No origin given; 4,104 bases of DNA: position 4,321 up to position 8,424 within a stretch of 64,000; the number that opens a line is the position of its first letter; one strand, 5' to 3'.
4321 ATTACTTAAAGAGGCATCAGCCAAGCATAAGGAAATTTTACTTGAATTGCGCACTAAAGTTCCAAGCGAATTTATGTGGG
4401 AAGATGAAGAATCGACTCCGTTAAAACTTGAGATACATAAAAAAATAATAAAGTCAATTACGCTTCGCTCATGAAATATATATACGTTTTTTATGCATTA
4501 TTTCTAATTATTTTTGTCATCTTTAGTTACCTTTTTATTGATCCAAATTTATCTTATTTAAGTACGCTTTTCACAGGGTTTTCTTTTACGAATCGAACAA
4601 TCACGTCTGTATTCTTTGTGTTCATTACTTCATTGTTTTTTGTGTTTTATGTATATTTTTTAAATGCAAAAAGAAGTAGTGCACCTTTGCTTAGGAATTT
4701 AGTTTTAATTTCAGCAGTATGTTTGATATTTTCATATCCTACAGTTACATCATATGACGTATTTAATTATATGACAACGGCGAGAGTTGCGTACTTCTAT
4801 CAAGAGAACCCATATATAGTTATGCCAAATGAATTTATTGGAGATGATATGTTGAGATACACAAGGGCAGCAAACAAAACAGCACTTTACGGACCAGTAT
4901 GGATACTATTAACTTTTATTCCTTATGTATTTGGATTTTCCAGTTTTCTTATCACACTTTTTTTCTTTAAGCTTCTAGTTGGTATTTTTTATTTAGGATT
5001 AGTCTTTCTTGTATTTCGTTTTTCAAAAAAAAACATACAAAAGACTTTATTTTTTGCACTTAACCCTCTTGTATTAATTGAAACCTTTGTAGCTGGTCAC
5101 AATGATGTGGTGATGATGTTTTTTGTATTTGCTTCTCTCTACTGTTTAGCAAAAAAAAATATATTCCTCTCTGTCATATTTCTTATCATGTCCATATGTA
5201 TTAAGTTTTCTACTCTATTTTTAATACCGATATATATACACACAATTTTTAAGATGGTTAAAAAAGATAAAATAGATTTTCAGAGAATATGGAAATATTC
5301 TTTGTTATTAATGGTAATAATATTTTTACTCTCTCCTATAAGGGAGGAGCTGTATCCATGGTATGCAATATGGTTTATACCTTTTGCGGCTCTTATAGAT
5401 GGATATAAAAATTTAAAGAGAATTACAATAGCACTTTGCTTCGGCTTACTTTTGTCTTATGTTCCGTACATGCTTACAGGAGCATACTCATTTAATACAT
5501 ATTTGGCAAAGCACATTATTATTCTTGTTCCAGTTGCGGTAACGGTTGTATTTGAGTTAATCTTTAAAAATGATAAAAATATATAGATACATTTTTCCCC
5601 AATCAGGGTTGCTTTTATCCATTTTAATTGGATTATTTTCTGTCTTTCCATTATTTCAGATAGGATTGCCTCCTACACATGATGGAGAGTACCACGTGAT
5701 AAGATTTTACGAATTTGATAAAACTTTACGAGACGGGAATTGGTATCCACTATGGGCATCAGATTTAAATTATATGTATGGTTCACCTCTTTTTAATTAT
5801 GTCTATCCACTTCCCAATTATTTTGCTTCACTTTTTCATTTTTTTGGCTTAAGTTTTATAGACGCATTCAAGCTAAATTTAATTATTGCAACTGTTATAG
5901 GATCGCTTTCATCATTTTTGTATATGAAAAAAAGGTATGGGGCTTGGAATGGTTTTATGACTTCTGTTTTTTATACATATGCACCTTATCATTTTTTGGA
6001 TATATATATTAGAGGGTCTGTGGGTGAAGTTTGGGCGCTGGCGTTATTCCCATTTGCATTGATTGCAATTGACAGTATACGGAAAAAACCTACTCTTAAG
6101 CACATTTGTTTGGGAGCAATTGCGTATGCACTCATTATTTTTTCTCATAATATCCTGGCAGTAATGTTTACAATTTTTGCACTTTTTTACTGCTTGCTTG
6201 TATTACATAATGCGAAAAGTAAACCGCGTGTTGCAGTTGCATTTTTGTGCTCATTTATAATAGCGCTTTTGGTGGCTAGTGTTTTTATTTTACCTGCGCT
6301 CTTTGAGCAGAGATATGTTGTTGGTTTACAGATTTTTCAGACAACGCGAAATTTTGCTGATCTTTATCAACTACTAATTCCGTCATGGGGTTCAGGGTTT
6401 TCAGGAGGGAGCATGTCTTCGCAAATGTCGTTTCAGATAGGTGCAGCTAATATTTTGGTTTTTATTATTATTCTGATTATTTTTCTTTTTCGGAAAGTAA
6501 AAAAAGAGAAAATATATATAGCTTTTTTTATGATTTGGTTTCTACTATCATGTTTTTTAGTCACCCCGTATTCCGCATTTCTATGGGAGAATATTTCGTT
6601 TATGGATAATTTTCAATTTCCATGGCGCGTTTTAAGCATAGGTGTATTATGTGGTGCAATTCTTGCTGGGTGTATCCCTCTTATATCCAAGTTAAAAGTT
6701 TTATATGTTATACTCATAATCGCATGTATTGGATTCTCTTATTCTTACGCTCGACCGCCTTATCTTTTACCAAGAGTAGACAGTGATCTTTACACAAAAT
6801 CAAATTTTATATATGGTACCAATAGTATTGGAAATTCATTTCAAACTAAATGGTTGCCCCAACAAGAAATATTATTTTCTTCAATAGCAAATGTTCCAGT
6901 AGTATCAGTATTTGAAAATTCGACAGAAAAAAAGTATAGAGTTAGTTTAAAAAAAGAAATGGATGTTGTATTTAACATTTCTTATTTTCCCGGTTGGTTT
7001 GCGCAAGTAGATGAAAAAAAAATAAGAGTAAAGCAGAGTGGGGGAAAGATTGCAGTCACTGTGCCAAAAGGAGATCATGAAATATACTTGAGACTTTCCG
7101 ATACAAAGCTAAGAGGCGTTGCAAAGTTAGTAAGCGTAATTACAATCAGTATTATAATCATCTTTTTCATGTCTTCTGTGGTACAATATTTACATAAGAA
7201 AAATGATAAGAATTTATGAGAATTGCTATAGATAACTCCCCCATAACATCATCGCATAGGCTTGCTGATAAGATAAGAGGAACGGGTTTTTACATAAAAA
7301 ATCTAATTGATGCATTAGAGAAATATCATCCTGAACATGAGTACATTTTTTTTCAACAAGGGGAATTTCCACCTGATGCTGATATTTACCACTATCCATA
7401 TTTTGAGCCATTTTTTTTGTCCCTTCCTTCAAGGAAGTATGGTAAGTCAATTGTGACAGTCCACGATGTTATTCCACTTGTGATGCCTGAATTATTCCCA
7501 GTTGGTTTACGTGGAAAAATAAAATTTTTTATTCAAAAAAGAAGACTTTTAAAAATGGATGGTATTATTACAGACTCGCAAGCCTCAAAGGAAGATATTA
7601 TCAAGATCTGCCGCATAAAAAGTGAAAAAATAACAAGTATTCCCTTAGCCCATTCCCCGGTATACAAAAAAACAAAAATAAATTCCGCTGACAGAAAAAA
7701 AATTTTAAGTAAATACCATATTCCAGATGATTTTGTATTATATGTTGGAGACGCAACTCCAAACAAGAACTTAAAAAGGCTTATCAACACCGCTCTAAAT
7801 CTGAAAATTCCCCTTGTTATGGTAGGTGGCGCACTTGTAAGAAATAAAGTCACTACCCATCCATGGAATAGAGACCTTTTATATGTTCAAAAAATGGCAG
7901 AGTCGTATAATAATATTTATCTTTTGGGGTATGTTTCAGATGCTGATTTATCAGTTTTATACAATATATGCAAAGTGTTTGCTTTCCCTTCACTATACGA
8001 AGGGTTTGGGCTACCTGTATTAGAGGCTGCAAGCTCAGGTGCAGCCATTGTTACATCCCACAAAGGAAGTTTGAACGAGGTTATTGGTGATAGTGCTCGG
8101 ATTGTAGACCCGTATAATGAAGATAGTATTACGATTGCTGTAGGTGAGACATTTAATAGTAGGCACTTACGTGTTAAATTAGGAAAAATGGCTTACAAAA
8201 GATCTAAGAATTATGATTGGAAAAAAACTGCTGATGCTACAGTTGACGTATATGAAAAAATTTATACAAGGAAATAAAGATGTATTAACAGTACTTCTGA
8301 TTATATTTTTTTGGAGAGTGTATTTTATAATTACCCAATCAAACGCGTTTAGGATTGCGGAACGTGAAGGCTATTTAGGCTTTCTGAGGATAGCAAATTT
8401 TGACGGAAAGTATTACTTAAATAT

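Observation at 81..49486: A ~49-kb co-directional glycan-assembly super-locus of about 46 genes with no precedent-style operon boundaries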

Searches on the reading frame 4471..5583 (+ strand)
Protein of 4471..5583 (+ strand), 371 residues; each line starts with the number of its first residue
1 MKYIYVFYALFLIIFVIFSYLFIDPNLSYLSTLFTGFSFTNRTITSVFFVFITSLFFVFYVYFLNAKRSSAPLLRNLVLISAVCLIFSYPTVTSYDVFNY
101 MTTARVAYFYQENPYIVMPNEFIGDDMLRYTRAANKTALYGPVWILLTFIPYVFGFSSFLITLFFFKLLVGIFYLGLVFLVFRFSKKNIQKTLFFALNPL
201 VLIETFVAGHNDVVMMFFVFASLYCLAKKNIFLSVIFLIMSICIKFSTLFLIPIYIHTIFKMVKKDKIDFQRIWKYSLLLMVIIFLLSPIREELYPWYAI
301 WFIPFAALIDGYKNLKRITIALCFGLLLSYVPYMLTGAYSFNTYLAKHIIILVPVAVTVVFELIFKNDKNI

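Call 4: search_protein_families(library=pfam, proteins=[window:4471-5583:+], max_evalue=0.01)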
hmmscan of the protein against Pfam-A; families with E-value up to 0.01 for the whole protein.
window:4471-5583:+ (371 aa): 0 families

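Call 21: search_protein_families(library=ncbifam, proteins=[window:4471-5583:+], max_evalue=0.1)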
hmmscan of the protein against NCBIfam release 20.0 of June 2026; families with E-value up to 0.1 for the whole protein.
window:4471-5583:+ (371 aa): 1 family
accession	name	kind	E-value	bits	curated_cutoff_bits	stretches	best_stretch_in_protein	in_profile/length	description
TIGR03459.1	crt_membr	equivalog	1.4e-06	27.5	439.4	1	67-262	71-269/470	alpha-(1->6)-mannopyranosyltransferase A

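Call 82: search_protein_families(library=pfam, proteins=[window:4471-5583:+], max_evalue=10)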
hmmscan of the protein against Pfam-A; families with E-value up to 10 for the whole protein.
window:4471-5583:+ (371 aa): 0 families

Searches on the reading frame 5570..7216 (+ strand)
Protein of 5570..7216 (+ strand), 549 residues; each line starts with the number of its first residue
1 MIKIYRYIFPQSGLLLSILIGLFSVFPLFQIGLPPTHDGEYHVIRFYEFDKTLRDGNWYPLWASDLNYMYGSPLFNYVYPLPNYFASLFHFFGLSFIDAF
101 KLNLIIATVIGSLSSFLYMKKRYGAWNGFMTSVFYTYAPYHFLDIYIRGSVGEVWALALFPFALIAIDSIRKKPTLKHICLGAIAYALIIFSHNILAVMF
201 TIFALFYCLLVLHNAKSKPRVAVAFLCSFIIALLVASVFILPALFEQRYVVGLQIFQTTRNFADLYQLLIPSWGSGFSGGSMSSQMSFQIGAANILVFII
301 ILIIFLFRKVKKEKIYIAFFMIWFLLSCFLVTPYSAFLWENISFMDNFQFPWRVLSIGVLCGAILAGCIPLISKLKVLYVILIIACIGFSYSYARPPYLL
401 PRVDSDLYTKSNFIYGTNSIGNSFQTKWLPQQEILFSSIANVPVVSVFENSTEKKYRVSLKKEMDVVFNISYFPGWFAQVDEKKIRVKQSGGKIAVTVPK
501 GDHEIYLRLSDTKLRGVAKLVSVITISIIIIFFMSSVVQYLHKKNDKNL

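Call 4: search_protein_families(library=pfam, proteins=[window:5570-7216:+], max_evalue=0.01)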
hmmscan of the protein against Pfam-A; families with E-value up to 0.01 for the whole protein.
window:5570-7216:+ (549 aa): 2 families
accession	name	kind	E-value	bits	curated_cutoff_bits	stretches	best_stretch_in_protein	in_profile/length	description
PF09586.16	YfhO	-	1.3e-11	44.1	28.5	2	46-393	53-383/835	Bacterial membrane protein YfhO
PF10131.15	PTPS_related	-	1.6e-08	33.9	26.4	1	75-391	1-305/621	6-pyruvoyl-tetrahydropterin synthase related domain; membrane protein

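Call 21: search_protein_families(library=ncbifam, proteins=[window:5570-7216:+], max_evalue=0.1)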
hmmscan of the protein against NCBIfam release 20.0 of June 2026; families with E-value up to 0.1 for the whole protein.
window:5570-7216:+ (549 aa): 0 families

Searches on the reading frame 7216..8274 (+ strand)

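Call 4: search_protein_families(library=pfam, proteins=[window:7216-8274:+], max_evalue=0.01)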
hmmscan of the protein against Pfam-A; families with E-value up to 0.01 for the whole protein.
window:7216-8274:+ (353 aa): 4 families
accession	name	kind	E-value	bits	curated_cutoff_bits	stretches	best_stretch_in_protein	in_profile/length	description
PF00534.26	Glycos_transf_1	-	8.3e-24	84.5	26.4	1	171-329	15-172/172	Glycosyl transferases group 1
PF13692.12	Glyco_trans_1_4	-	4.1e-17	63.2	27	1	174-311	4-138/142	Glycosyl transferases group 1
PF13439.12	Glyco_transf_4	-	4.7e-06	27.2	28.5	1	54-143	72-163/170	Glycosyltransferase Family 4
PF20706.3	GT4-conflict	-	0.0013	18.2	26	1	234-293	263-323/385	Family 4 Glycosyltransferase in conflict systems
